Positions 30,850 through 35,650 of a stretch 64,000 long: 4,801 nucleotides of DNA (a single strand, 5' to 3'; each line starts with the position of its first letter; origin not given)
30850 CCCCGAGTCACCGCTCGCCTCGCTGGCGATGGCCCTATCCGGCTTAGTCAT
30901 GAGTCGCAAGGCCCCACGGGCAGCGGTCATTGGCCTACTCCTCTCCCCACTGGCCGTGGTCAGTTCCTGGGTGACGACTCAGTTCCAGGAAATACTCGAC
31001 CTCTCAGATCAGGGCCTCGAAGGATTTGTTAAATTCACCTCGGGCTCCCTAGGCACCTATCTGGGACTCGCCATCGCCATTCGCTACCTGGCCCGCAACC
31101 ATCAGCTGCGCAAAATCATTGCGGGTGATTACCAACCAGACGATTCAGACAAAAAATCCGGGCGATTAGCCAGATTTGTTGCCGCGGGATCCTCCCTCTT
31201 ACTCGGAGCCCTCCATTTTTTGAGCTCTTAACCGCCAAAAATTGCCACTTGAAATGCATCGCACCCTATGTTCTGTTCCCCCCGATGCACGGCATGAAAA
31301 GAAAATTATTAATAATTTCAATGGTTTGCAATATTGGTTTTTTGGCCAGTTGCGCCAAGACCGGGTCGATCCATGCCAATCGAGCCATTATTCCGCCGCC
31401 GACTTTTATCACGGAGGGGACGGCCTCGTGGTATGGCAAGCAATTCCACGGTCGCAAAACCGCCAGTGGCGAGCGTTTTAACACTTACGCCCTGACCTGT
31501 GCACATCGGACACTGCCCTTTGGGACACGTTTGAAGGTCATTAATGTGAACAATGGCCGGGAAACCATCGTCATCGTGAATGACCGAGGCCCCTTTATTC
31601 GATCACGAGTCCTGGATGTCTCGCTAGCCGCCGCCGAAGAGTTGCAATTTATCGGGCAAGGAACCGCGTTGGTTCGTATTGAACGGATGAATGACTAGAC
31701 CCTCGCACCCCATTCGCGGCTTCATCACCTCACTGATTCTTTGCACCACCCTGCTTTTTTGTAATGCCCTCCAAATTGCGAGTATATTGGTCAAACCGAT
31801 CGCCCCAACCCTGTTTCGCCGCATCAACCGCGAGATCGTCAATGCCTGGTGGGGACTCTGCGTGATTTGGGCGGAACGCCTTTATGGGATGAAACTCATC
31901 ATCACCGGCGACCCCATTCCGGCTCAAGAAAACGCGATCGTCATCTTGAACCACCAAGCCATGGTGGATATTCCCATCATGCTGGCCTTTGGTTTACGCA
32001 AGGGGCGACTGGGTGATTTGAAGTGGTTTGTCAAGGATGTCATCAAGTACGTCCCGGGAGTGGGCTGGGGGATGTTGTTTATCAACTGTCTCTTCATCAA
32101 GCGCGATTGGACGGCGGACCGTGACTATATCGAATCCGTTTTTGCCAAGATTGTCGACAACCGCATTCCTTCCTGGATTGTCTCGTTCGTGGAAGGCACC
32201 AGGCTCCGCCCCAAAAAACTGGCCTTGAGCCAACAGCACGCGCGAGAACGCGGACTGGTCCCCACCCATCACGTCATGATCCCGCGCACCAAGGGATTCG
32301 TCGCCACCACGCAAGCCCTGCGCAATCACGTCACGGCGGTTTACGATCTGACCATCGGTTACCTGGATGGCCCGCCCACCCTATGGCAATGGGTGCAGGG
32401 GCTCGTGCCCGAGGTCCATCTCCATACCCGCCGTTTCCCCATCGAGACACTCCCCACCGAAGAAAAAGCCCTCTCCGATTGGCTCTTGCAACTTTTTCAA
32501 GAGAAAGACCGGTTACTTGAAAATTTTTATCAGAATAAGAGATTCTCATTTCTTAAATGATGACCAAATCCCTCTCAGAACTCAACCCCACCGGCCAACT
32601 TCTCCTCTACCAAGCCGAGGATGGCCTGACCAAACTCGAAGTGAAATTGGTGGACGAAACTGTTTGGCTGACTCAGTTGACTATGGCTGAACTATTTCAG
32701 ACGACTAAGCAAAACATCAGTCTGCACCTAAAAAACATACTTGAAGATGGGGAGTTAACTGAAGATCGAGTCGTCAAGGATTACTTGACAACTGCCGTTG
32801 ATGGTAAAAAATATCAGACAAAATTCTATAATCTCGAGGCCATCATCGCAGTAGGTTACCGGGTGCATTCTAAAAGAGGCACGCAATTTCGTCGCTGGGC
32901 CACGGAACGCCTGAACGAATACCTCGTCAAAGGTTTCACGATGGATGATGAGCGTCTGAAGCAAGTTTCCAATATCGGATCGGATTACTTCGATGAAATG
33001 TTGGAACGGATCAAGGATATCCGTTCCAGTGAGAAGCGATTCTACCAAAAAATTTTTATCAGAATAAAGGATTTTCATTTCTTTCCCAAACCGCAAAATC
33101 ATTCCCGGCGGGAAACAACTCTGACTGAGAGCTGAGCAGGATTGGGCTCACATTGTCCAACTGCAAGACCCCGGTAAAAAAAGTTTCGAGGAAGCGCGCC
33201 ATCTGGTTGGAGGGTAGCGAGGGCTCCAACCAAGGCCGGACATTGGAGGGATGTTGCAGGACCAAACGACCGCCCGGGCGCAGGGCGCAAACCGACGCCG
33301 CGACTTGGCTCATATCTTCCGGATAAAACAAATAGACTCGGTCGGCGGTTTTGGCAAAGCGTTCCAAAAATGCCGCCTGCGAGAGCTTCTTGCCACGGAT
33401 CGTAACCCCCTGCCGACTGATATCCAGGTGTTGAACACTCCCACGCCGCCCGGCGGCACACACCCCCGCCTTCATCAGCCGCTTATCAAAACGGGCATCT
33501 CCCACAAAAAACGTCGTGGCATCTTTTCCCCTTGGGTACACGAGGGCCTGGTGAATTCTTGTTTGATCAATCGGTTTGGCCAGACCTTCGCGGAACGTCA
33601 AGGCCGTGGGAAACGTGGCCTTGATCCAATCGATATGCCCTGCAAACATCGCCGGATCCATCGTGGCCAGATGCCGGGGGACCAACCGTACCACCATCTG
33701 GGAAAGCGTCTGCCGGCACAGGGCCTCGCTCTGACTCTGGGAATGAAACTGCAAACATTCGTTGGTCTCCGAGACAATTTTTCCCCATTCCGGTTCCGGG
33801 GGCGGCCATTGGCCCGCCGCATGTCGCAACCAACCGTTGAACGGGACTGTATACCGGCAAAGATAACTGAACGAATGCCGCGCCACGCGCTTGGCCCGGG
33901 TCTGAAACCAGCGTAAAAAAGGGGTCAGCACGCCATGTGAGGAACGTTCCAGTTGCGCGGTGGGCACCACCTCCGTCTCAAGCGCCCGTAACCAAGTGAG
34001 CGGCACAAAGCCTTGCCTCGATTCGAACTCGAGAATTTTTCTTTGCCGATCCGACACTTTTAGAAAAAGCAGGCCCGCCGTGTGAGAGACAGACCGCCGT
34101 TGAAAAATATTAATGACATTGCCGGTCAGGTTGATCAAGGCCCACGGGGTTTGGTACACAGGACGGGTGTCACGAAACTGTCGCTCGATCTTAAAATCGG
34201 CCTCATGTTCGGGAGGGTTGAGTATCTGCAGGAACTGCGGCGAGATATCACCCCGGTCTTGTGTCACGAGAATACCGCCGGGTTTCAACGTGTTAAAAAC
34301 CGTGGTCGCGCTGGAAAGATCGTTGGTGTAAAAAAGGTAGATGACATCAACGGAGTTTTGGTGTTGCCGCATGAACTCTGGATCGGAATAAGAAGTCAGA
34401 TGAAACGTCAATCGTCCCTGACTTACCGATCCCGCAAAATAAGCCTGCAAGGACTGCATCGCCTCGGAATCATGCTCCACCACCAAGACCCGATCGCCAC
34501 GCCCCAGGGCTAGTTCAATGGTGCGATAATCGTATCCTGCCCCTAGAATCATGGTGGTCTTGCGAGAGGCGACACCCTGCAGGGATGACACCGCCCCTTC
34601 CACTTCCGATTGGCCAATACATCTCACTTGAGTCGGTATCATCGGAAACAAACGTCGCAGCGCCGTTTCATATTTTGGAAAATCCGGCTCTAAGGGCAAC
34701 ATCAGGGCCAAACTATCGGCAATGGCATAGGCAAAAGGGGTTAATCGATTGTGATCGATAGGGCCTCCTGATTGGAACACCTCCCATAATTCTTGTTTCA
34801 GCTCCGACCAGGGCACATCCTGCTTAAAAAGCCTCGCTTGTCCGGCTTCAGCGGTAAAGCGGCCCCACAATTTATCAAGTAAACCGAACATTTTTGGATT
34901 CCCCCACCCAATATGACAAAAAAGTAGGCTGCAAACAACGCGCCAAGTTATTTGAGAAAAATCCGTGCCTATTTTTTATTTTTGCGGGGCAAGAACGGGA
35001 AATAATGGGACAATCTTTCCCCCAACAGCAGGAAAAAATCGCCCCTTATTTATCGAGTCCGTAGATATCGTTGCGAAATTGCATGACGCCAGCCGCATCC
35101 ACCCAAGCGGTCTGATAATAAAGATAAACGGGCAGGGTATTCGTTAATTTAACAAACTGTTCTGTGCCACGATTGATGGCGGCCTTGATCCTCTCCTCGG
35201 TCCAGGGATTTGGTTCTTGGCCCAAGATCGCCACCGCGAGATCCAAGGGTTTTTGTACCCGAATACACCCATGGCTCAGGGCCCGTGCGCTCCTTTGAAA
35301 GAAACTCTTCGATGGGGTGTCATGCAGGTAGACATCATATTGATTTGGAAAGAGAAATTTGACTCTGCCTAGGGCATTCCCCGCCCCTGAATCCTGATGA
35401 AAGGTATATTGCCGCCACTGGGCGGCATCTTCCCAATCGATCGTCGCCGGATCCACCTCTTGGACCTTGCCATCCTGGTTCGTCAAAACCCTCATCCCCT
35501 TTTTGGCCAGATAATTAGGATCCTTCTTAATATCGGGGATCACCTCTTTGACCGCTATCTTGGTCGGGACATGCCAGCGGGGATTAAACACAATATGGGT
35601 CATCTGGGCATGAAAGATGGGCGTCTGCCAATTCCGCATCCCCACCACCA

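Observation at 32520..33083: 35-bp imperfect direct repeats bracket a truncated rhuM island gene wedged between two convergent genes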

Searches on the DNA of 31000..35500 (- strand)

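Call 72: search_rna_families(source=window, start=31000, end=35500, threshold=evalue, max_evalue=1)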
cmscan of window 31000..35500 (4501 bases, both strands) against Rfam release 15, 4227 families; matches with E-value up to 1: 0.
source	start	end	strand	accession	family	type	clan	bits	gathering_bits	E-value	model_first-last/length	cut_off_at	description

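Call 76: search_dna_similar(query=L106:3977-5005:+, collection=ecoli_genomes, mode=distant, max_rows=30, rows=spread)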
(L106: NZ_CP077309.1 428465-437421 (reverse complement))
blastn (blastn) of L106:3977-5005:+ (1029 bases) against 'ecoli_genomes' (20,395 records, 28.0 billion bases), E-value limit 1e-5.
Records with a match: 4488; places in all: 4550; records where one place covers at least 80% of the query: 3.
Genomes with a match: 4487 of 5426; with a place that covers at least 80% of the query: 3. Places per genome that has any: lowest 1, median 1, highest 2. On chromosomes: 4549 places; on plasmids: 1.
Best place of each record, by identity: 80-90% 3565; 60-80% 923.
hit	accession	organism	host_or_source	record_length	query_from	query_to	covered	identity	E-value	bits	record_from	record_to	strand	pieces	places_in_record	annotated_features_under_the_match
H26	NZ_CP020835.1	Escherichia coli strain CFSAN051542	blue cheese in wax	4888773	1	1008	84%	78.7%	1e-177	788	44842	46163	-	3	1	rhuM: virulence protein RhuM | rhuM: RhuM family protein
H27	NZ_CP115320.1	Escherichia coli strain CUVET18-565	dog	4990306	282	1013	71%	78.6%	1e-171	613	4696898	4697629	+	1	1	virulence RhuM family protein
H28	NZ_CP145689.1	Escherichia coli strain S1-KEN-05-A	Homo sapiens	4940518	282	1013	71%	78.6%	1e-171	613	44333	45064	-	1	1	virulence RhuM family protein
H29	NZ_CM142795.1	Escherichia coli strain GPEC1042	chicken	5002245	282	1013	71%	78.6%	1e-171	613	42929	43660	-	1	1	virulence RhuM family protein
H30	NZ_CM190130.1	Escherichia coli strain 23779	Homo sapiens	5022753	282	1013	71%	78.6%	1e-171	613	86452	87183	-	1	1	virulence RhuM family protein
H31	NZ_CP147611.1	Escherichia coli strain GN06758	Homo sapiens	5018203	282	1013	71%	78.3%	5e-169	604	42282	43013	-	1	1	virulence RhuM family protein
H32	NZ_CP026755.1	Escherichia coli strain AR_0077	missing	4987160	351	422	7%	87.5%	3e-14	91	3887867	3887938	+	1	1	rhuM: RhuM family protein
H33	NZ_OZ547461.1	Escherichia coli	Homo sapiens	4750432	351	422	7%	87.5%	3e-14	91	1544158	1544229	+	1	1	rhuM: RhuM family protein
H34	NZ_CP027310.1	Escherichia coli strain 2014C-4135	Homo sapiens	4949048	351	422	7%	86.1%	3e-13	86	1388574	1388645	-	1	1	rhuM: RhuM family protein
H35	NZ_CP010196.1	Escherichia coli strain M9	mouse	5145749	351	422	7%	86.1%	3e-13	86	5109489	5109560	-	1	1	rhuM: RhuM family protein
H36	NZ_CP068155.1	Escherichia coli strain FDAARGOS_1077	missing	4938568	351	422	7%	86.1%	3e-13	86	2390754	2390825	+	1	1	rhuM: RhuM family protein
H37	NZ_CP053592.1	Escherichia coli strain NEBExpress_Iq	not applicable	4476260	351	422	7%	86.1%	3e-13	86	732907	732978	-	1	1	rhuM: RhuM family protein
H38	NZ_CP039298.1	Escherichia coli strain PigCaeca_1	pig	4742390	351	422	7%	86.1%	3e-13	86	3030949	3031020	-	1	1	rhuM: RhuM family protein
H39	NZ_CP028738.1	Escherichia coli strain A38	Petrogale lateralis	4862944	351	422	7%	86.1%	3e-13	86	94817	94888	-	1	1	rhuM: RhuM family protein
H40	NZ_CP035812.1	Escherichia coli strain B7A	Homo sapiens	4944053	351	422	7%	86.1%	3e-13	86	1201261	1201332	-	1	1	rhuM: RhuM family protein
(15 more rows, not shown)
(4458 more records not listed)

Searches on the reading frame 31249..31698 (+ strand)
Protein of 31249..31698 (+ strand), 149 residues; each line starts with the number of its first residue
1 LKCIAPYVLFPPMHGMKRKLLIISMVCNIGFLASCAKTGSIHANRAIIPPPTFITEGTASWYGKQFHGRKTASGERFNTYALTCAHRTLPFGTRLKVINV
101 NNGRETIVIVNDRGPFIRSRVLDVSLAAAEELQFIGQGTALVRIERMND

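Call 5: search_protein_families(library=pfam, proteins=[window:31249-31698:+], max_evalue=0.01)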
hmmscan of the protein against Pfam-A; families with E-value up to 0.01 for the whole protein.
window:31249-31698:+ (149 aa): 1 family
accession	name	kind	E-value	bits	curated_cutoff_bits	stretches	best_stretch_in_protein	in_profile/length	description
PF03330.24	DPBB_1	-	9.7e-23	80.7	28.8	1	55-143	2-82/83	Lytic transglycolase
